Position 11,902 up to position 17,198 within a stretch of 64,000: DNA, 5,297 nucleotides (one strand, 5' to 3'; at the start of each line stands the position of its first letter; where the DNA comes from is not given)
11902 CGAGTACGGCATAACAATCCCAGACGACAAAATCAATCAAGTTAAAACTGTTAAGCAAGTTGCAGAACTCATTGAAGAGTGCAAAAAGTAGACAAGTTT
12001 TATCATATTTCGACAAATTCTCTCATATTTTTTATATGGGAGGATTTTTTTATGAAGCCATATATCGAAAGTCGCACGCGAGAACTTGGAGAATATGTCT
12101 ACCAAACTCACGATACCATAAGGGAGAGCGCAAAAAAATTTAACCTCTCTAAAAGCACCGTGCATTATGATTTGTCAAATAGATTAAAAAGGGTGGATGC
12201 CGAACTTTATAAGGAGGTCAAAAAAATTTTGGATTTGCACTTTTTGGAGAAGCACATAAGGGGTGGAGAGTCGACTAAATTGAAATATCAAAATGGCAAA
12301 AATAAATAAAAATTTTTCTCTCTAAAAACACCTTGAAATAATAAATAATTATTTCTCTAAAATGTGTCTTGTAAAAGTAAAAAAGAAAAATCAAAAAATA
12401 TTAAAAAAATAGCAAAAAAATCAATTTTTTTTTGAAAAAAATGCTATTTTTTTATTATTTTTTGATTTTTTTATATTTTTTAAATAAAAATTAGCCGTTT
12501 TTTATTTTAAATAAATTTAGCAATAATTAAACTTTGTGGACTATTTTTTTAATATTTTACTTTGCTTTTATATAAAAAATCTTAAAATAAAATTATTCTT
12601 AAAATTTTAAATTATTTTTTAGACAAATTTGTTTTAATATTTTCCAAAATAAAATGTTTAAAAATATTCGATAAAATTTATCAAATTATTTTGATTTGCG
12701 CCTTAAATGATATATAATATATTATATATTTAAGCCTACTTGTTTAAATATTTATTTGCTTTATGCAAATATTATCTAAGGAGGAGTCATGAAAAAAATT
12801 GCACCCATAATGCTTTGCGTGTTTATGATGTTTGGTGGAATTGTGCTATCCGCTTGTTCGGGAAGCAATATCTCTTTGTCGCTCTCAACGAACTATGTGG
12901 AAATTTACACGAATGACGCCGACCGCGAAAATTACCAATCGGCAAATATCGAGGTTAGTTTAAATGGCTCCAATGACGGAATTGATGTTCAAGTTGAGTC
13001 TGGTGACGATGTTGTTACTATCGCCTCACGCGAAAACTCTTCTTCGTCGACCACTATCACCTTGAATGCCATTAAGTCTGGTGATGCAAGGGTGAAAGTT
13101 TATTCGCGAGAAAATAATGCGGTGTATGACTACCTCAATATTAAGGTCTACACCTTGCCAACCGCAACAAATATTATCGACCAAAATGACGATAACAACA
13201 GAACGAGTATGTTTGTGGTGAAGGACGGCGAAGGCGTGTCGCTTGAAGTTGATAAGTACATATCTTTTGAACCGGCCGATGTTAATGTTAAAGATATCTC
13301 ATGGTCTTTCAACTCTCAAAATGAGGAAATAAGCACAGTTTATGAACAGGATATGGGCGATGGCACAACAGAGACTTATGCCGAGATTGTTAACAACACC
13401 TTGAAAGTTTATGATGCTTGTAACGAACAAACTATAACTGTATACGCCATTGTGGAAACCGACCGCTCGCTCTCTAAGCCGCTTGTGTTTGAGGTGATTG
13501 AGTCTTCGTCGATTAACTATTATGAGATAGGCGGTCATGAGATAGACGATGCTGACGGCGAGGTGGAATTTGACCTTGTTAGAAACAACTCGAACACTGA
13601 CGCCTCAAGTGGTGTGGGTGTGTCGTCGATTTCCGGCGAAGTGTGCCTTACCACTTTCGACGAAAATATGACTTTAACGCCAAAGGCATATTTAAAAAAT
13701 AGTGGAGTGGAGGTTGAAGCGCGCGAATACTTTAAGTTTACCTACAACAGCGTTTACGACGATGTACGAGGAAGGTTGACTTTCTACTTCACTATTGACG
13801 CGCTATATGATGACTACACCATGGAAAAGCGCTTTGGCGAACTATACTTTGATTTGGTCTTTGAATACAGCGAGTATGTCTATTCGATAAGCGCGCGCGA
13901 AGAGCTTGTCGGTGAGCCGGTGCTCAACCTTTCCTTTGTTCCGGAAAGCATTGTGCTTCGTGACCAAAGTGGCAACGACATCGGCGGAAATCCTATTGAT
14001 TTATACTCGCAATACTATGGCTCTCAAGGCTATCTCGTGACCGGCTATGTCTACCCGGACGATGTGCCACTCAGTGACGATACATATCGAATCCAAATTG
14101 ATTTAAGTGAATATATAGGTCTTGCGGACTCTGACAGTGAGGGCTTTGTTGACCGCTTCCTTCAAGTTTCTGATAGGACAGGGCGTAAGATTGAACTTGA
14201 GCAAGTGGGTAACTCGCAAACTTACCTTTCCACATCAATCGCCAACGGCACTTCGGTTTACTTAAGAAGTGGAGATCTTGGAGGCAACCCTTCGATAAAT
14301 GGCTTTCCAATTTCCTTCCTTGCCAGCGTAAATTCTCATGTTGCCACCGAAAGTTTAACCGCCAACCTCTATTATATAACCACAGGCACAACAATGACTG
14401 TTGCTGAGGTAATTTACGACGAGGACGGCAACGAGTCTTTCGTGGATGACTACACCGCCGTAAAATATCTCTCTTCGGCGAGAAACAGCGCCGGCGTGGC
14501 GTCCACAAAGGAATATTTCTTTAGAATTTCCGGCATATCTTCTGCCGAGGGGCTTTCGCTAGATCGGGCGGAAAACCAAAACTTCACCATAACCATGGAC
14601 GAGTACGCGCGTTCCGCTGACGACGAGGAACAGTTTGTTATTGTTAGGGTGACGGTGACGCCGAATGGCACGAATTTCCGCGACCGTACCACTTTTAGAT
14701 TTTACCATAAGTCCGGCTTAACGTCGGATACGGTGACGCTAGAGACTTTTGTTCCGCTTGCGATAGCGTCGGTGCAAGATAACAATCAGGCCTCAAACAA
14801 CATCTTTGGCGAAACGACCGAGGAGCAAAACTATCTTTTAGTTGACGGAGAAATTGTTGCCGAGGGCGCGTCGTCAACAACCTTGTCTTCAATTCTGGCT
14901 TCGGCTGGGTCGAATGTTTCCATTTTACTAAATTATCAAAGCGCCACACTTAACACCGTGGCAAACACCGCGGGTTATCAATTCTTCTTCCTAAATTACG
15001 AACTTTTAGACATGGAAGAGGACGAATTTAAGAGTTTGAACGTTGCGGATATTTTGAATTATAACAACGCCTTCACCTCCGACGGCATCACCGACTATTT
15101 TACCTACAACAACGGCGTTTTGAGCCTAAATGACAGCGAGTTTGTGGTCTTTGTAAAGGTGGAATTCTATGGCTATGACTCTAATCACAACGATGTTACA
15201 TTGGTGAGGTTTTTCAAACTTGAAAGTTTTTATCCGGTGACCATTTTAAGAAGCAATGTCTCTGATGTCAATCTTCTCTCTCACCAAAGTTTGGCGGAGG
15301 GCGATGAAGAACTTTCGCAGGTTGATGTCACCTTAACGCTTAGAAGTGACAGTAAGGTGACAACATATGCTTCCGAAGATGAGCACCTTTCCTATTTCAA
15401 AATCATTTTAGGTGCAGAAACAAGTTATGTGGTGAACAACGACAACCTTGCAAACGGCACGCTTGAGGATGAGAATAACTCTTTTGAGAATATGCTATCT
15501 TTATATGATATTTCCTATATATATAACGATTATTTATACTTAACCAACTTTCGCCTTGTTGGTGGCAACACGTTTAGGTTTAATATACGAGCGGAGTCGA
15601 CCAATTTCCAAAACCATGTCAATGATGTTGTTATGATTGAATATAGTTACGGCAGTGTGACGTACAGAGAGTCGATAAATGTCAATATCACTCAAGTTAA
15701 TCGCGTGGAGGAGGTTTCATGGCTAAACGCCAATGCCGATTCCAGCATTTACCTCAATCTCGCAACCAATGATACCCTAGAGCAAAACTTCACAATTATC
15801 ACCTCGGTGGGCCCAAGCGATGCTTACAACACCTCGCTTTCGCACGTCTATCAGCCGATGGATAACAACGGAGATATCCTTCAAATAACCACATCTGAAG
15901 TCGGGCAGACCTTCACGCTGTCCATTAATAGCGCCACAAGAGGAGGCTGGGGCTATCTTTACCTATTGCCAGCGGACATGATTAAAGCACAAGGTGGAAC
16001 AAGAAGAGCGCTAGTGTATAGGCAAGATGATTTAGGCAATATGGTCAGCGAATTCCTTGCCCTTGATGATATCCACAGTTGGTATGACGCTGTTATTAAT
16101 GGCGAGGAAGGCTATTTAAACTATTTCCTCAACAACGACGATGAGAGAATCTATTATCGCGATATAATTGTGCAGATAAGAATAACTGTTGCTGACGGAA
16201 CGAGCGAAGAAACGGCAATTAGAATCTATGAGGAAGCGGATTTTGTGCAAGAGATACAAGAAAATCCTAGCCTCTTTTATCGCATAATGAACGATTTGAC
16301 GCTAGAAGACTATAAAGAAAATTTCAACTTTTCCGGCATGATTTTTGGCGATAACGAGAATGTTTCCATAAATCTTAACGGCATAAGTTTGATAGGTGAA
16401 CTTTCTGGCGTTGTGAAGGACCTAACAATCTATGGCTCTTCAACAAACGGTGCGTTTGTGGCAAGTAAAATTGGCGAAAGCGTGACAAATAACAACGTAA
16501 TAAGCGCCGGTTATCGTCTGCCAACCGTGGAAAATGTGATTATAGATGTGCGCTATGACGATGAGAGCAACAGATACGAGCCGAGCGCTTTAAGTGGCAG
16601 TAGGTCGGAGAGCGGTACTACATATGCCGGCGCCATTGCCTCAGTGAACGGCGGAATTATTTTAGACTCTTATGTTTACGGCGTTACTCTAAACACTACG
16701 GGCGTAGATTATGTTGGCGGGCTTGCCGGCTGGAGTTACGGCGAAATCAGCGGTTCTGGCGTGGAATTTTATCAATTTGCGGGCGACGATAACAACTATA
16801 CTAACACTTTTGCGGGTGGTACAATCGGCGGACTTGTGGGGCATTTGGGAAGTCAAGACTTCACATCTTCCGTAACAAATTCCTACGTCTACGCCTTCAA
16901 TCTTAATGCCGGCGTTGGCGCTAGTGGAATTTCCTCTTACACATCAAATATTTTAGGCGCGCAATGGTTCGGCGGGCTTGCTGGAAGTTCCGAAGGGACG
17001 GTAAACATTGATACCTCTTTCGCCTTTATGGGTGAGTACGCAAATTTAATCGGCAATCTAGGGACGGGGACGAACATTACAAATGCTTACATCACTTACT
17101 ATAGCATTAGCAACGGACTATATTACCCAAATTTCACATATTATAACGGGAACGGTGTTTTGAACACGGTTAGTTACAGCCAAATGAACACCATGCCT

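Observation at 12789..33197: Uninterrupted 20.4-kb gene for a 6,802-residue lipid-anchored surface protein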

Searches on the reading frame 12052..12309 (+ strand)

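Call 24: search_protein_families(library=pfam, proteins=[window:12052-12309:+])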
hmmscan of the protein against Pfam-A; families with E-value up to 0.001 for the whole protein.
window:12052-12309:+ (85 aa): 1 family
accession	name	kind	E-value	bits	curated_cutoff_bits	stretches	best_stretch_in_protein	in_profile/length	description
PF12116.14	SpoIIID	-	1.6e-29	102.3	27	1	2-81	1-80/82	Stage III sporulation protein D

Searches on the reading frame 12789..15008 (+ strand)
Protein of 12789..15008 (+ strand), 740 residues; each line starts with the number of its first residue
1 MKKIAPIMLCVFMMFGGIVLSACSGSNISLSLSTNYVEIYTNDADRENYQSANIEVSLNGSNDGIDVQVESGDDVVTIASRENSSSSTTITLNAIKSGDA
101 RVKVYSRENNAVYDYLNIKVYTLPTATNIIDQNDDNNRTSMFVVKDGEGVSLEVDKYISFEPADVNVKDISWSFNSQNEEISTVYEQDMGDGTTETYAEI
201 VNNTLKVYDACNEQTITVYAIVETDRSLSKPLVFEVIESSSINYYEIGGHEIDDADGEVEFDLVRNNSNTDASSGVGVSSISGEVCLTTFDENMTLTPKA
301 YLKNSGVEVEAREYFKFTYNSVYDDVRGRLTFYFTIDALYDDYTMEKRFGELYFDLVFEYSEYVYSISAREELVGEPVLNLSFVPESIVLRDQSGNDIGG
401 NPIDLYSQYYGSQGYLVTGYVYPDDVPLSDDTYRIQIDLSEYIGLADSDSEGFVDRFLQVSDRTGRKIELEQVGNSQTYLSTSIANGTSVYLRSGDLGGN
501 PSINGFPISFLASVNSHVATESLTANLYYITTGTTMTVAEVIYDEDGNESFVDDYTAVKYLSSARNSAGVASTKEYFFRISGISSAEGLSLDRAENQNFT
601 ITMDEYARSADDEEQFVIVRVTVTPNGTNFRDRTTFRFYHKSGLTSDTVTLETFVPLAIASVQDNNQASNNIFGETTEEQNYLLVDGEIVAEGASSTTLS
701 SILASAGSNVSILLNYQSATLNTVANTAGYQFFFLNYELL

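Call 8: search_protein_families(library=pfam, proteins=[window:12789-15008:+], max_evalue=5)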
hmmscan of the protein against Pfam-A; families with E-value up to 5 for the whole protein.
window:12789-15008:+ (740 aa): 3 families
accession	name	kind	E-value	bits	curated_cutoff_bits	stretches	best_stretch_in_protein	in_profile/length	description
PF22959.3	Ig_NUP210_15th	-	0.00055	19.9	27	1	73-120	58-102/102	NUP210 Ig-like domain 15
PF11694.13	DUF3290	-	0.25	11.7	31.3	1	7-91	52-136/144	Protein of unknown function (DUF3290)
PF13786.12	DUF4179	-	3.3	8.6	30.1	0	3-70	8-77/94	Domain of unknown function (DUF4179)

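Call 70: search_protein_families(library=phrogs, proteins=[window:12789-15008:+], max_evalue=0.01)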
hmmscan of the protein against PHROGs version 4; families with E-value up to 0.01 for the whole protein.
window:12789-15008:+ (740 aa): 0 families

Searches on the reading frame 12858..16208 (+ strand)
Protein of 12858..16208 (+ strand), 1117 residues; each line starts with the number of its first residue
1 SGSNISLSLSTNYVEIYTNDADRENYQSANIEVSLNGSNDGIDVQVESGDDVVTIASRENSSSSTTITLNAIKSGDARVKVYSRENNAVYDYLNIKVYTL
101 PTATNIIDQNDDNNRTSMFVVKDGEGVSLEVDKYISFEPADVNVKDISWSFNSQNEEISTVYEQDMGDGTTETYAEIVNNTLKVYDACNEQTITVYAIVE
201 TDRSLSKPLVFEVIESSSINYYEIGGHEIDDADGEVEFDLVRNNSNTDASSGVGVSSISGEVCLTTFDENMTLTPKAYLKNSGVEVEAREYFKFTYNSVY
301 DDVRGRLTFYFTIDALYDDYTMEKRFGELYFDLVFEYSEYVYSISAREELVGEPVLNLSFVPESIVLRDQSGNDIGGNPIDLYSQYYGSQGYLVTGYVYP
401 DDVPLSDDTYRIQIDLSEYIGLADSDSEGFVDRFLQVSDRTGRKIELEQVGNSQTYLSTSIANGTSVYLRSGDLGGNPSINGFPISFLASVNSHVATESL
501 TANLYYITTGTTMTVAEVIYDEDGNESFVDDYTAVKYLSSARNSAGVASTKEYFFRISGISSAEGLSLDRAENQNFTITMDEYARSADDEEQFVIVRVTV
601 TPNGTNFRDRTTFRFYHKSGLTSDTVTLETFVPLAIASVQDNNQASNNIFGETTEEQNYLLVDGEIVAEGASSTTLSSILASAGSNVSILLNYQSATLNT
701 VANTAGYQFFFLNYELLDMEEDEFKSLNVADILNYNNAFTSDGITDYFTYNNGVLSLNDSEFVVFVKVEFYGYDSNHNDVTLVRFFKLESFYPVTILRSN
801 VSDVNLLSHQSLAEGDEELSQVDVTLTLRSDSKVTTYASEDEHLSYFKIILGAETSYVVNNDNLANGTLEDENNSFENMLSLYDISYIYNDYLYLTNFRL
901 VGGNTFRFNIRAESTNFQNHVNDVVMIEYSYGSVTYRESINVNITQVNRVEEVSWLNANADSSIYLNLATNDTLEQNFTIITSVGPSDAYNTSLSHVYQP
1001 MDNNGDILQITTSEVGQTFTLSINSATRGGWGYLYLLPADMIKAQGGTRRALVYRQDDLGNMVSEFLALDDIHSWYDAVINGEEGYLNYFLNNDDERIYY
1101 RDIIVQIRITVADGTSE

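Call 79: search_solved_structures(query=A4, max_evalue=10)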
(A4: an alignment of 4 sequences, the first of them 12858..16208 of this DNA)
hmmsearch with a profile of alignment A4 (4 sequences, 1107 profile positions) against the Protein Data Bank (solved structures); distinct sequences matched with E-value up to 10: 0.

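Call 80: search_protein_families(library=pfam, alignment_id=A4, max_evalue=1)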
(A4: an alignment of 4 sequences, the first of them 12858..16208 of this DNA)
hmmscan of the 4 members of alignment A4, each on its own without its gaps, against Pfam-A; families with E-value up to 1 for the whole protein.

A. member 1, window:12858-16208:+ (1117 aa): 2 families
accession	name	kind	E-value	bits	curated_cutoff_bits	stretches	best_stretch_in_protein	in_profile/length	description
PF22959.3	Ig_NUP210_15th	-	0.00093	19.2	27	1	50-97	58-102/102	NUP210 Ig-like domain 15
PF00337.29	Gal-bind_lectin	-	0.04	13.8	22.1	1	895-954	73-131/132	Galactoside-binding lectin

B. families by the number of members that match (of 4 scanned): 7 families
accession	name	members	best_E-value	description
PF22959.3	Ig_NUP210_15th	4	0.00055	NUP210 Ig-like domain 15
PF00337.29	Gal-bind_lectin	1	0.04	Galactoside-binding lectin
PF21308.3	C3_CUB2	1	0.062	Complement component 3, CUB domain, second segment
PF11325.14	DUF3127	1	0.087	Domain of unknown function (DUF3127)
PF13861.12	FLgD_tudor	1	0.12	FlgD Tudor-like domain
PF14080.11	DUF4261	1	0.24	Domain of unknown function (DUF4261)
PF14545.12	DBB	1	0.24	Dof, BCAP, and BANK (DBB) motif,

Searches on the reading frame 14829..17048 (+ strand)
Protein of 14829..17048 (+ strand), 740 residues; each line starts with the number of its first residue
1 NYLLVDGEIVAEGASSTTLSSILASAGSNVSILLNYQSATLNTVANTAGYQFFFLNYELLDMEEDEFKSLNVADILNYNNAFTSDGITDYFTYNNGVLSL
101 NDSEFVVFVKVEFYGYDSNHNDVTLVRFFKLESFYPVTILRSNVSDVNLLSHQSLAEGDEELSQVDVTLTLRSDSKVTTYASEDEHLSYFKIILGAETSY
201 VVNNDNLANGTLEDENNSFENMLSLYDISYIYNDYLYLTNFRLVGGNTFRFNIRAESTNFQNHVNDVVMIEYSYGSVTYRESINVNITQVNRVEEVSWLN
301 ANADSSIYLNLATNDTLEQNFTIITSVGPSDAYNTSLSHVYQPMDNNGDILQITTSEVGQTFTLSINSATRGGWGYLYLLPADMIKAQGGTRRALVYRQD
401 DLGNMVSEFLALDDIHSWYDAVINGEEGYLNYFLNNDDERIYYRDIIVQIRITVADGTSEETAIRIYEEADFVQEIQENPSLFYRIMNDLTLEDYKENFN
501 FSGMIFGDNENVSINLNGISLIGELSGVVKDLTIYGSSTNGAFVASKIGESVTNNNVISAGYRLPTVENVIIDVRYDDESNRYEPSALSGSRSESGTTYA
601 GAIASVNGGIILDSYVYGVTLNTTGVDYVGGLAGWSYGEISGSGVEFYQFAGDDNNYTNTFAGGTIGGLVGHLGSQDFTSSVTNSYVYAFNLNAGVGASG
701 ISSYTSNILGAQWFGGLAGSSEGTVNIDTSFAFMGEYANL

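Call 8: search_protein_families(library=pfam, proteins=[window:14829-17048:+], max_evalue=5)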
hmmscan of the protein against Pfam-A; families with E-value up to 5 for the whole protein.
window:14829-17048:+ (740 aa): 2 families
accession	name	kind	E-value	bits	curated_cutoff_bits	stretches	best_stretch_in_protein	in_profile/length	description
PF00337.29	Gal-bind_lectin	-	0.024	14.5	22.1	1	238-297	73-131/132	Galactoside-binding lectin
PF07581.17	Glug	-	1.4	9.9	20.5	2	663-687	2-23/28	The GLUG motif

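Call 70: search_protein_families(library=phrogs, proteins=[window:14829-17048:+], max_evalue=0.01)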
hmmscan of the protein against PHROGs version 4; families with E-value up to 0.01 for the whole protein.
window:14829-17048:+ (740 aa): 0 families
